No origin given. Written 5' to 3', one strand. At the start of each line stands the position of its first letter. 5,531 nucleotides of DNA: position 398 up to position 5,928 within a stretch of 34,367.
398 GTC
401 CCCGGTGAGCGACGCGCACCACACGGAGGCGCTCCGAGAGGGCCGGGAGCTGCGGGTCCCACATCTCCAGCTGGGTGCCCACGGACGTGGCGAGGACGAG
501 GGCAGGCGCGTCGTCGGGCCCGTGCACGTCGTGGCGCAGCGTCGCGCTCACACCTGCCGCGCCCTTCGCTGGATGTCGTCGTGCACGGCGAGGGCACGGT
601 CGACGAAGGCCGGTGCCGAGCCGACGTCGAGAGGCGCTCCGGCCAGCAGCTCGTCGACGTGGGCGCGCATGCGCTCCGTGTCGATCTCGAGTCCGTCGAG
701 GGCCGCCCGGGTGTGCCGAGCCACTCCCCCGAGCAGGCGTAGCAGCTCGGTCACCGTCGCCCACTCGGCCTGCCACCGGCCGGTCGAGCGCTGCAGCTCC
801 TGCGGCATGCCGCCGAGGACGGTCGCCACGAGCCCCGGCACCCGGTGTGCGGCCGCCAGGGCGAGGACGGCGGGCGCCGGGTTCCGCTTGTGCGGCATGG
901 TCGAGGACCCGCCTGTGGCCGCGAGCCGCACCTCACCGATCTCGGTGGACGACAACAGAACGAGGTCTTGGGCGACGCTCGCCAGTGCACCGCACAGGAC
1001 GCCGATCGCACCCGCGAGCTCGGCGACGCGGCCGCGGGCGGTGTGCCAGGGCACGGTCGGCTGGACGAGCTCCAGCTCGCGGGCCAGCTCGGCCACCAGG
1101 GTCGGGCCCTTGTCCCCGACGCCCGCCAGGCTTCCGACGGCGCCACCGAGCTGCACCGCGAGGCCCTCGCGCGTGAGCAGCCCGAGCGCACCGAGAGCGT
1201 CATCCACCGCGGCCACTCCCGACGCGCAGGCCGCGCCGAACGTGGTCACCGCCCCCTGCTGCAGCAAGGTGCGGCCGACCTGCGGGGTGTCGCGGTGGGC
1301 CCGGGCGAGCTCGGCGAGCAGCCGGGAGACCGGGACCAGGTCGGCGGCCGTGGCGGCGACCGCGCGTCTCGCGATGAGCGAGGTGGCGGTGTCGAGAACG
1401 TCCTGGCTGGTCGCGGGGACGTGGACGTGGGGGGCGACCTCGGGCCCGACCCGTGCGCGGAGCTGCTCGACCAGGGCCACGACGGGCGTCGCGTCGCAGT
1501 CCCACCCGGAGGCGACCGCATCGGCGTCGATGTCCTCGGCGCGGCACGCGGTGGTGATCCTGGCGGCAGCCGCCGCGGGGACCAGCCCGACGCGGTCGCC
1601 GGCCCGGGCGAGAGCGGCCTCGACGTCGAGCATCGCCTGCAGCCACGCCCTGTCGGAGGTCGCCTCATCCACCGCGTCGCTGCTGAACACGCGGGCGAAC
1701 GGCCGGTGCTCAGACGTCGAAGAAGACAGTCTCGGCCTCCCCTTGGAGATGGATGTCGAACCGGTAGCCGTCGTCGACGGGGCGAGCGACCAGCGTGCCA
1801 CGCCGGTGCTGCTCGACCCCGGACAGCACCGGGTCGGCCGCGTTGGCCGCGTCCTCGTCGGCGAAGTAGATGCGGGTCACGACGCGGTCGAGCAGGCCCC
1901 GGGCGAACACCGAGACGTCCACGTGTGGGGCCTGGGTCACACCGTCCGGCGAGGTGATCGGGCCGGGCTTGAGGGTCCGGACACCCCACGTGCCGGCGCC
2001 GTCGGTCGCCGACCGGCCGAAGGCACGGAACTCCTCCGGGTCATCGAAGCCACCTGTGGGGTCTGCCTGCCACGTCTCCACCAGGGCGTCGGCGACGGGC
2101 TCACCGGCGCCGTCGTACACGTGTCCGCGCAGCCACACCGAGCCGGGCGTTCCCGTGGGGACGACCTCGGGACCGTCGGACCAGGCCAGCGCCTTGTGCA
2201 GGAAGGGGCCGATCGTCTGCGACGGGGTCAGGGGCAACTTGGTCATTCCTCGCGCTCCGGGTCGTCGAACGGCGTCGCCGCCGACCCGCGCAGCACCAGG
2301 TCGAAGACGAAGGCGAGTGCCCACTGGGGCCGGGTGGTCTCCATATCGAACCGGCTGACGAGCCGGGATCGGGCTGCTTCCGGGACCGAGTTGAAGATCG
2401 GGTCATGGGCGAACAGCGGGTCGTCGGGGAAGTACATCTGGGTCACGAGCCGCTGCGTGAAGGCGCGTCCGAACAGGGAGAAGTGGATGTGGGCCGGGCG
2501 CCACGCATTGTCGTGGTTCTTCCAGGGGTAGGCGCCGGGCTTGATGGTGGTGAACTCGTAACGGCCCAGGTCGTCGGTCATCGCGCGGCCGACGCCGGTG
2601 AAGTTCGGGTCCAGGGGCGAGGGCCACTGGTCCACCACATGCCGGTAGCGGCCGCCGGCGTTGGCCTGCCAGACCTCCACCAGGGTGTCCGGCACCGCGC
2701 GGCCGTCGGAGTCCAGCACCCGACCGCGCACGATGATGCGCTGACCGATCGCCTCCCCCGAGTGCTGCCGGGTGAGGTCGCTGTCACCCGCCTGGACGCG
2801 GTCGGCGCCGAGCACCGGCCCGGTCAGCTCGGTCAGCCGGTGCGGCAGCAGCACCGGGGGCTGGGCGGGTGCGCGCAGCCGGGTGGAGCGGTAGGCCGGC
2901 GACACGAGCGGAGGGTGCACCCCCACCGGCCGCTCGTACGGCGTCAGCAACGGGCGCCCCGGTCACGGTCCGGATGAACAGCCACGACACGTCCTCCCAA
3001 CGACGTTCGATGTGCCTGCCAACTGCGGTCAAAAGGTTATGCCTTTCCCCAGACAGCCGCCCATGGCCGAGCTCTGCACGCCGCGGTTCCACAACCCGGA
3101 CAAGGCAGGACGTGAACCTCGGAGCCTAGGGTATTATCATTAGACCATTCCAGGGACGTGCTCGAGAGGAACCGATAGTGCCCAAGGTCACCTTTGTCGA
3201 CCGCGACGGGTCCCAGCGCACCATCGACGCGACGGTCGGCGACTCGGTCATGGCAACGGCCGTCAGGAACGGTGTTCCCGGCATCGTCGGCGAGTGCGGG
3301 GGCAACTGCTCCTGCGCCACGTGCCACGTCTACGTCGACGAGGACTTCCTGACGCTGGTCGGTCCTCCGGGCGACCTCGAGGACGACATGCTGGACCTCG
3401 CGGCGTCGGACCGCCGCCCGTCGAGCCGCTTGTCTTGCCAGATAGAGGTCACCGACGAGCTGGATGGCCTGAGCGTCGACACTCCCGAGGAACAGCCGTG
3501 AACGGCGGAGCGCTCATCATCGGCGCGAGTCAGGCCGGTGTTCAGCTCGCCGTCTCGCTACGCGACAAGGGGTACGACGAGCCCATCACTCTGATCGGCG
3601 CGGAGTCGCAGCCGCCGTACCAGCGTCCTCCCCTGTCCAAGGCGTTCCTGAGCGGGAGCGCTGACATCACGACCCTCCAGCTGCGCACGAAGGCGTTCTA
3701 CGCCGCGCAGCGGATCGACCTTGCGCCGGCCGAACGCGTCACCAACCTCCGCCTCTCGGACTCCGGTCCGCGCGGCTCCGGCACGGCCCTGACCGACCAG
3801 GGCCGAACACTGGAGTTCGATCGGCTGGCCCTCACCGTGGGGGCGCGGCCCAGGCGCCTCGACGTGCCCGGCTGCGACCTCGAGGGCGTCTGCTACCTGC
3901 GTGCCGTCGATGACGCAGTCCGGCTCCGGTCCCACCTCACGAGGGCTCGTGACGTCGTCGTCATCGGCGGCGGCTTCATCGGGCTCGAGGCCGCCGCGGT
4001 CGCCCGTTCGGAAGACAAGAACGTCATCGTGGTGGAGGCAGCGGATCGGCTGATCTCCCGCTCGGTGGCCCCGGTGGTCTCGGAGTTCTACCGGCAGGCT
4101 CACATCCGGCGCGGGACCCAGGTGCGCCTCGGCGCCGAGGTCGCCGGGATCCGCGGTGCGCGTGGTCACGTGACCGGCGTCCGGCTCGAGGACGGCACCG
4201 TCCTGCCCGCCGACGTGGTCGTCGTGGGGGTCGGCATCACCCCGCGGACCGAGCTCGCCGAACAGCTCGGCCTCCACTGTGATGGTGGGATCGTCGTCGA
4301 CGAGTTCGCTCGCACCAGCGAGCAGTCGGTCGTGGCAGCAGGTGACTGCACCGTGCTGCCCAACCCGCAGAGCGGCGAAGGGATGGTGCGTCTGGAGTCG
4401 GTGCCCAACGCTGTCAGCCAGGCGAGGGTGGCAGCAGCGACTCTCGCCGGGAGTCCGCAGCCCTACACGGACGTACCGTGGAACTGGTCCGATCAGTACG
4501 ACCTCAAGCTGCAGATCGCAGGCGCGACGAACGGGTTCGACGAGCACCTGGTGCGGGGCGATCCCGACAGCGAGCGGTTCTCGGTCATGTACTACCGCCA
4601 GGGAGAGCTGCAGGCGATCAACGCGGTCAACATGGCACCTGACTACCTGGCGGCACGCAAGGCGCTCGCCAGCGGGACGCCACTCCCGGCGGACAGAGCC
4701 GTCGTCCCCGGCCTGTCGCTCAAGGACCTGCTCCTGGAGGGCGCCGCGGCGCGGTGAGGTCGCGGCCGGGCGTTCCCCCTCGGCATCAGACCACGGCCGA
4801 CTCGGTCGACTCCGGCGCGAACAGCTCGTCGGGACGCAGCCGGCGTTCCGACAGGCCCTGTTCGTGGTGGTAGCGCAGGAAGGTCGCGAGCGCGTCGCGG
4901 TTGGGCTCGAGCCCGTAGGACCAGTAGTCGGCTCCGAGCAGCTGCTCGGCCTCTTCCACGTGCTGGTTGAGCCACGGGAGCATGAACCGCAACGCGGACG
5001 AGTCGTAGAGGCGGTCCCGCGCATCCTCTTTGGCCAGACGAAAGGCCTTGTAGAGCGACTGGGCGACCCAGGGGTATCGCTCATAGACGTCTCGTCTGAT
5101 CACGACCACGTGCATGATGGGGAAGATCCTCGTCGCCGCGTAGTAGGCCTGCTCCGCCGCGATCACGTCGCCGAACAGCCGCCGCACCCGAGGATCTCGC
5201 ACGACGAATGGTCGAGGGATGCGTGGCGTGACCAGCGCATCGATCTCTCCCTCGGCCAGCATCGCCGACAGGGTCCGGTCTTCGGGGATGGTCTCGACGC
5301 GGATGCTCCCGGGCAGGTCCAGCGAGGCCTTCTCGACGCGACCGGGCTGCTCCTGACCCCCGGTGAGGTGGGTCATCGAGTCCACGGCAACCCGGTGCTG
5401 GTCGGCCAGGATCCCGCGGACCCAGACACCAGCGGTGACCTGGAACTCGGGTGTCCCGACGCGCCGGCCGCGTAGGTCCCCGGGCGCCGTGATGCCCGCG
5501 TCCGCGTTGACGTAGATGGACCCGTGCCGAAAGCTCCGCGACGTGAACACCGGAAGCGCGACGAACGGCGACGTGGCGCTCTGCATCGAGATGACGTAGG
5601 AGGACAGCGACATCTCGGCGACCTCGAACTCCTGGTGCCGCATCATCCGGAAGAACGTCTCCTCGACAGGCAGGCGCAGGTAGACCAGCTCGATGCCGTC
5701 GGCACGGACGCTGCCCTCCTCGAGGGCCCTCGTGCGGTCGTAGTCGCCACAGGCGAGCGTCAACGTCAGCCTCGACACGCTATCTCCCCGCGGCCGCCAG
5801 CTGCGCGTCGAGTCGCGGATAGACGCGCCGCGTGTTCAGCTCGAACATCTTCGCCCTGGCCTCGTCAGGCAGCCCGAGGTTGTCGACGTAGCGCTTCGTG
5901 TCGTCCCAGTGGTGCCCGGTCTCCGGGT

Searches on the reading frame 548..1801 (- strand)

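Call 20: search_protein_families(library=pfam, proteins=[window:548-1801:-], max_evalue=0.001)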
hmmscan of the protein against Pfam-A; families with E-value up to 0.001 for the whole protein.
window:548-1801:- (417 aa): 1 family
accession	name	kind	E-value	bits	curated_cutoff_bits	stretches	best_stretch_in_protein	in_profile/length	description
PF00206.25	Lyase_1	-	9.3e-36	124.2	27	1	41-323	7-312/312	Lyase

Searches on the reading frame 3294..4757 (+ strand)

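Call 20: search_protein_families(library=pfam, proteins=[window:3294-4757:+], max_evalue=0.001)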
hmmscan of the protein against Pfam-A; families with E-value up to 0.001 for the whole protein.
window:3294-4757:+ (487 aa): 9 families
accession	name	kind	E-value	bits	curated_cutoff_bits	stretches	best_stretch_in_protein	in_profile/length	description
PF07992.20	Pyr_redox_2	-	6.2e-62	210.1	26.1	1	74-377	4-291/291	Pyridine nucleotide-disulphide oxidoreductase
PF14759.12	Reductase_C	-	5.2e-26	91.4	25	1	396-480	1-85/85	Reductase C-terminal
PF00070.33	Pyr_redox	-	6e-14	52.8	22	1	221-301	2-82/82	Pyridine nucleotide-disulphide oxidoreductase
PF13738.12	Pyr_redox_3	-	2.4e-06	27.5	30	1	185-325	137-277/305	Pyridine nucleotide-disulphide oxidoreductase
PF01266.30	DAO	-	3.4e-05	24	27.9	0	220-252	1-33/353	FAD dependent oxidoreductase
PF03486.20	HI0933_like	-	0.00017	21.6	50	0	220-253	2-35/244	HI0933-like protein Rossmann domain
PF13450.12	NAD_binding_8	-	0.00021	21.9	21.9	0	223-253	1-31/68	NAD(P)-binding Rossmann-like domain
PF00890.30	FAD_binding_2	-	0.00039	20.2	20.4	1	220-253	1-34/414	FAD binding domain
PF01262.27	AlaDh_PNT_C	-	0.0008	19.3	23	0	219-250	29-60/214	Alanine dehydrogenase/PNT, C-terminal domain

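Call 21: search_protein_families(library=ncbifam, proteins=[window:3294-4757:+], max_evalue=0.00001)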
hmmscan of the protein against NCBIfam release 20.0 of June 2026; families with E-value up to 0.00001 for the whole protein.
window:3294-4757:+ (487 aa): 39 families (the best 25 are shown)
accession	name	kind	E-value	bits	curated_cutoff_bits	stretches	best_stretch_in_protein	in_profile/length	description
NF041682.1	ant_diox_AndAa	equivalog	2e-88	296.8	650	1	74-480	7-406/406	anthranilate 1,2-dioxygenase system ferredoxin--NAD(+) reductase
NF042949.2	3PPDioc_HcaD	equivalog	1.7e-84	283.8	450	1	74-462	5-382/386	3-phenylpropionate/cinnamic acid dioxygenase ferredoxin--NAD(+) reductase subunit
NF007286.0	PRK09754.1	equivalog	1.3e-70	238.2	447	1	74-471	7-392/400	phenylpropionate dioxygenase ferredoxin reductase subunit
NF045765.1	PhenlGlyoxDHPadH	equivalog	8.9e-50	169.8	475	1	74-448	6-376/416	NADH-dependent phenylglyoxylate dehydrogenase subunit epsilon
TIGR02374.1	nitri_red_nirB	equivalog_domain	8.3e-45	153.5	578.35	1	75-393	3-311/794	nitrite reductase large subunit NirB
NF003437.0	PRK04965.1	equivalog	1e-37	130.1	392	1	72-354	4-276/378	NADH:flavorubredoxin reductase NorW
NF007123.0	PRK09564.1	equivalog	2e-32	112.4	458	1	167-391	96-321/444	CoA-disulfide reductase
TIGR03385.1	CoA_CoA_reduc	equivalog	1.2e-29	103.4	578.8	1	171-387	98-316/439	CoA-disulfide reductase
NF046103.1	NOXase_Strep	equivalog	8.9e-28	97.4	600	1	172-387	99-314/442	H2O-forming NADH oxidase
NF011565.0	PRK14989.1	subfamily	7.3e-26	90.5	883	1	75-355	8-285/847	nitrite reductase large subunit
TIGR01350.1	lipoamide_DH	equivalog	1.3e-20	73.6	408.8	1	171-354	128-310/461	dihydrolipoyl dehydrogenase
NF005884.0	PRK07846.1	equivalog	6.7e-18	64.5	501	1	166-352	122-303/454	mycothione reductase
TIGR03452.1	mycothione_red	equivalog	1.3e-17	63.9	635.65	1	163-353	120-305/452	mycothione reductase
NF004992.0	PRK06370.1-4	equivalog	1.5e-17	63.2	629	1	166-353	124-310/459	FAD-containing oxidoreductase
TIGR02053.1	MerA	equivalog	4.5e-17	62.2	454.45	1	172-356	127-311/465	mercury(II) reductase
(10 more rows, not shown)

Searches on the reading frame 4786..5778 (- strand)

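Call 20: search_protein_families(library=pfam, proteins=[window:4786-5778:-], max_evalue=0.001)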
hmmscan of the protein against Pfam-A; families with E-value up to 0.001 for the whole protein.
window:4786-5778:- (330 aa): 1 family
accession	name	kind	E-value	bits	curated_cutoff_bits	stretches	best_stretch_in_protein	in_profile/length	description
PF12974.12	Phosphonate-bd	-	0.00013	21.8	27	1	40-128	40-129/242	ABC transporter, phosphonate, periplasmic substrate-binding protein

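Call 21: search_protein_families(library=ncbifam, proteins=[window:4786-5778:-], max_evalue=0.00001)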
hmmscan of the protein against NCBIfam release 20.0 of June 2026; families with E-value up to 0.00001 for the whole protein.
window:4786-5778:- (330 aa): 0 families

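Call 30: search_protein_families(library=ncbifam, proteins=[window:4786-5778:-], max_evalue=0.001)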
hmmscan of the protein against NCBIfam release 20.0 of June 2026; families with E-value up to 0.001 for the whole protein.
window:4786-5778:- (330 aa): 1 family
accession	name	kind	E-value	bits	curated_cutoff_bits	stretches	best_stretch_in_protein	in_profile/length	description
TIGR01728.1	SsuA_fam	subfamily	0.0002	20.7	163.5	0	63-249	63-212/290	aliphatic sulfonate ABC transporter substrate-binding protein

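Call 73: search_protein_families(library=padloc, proteins=[window:4786-5778:-], max_evalue=0.01)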
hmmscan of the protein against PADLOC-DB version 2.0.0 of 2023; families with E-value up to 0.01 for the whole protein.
window:4786-5778:- (330 aa): 0 families
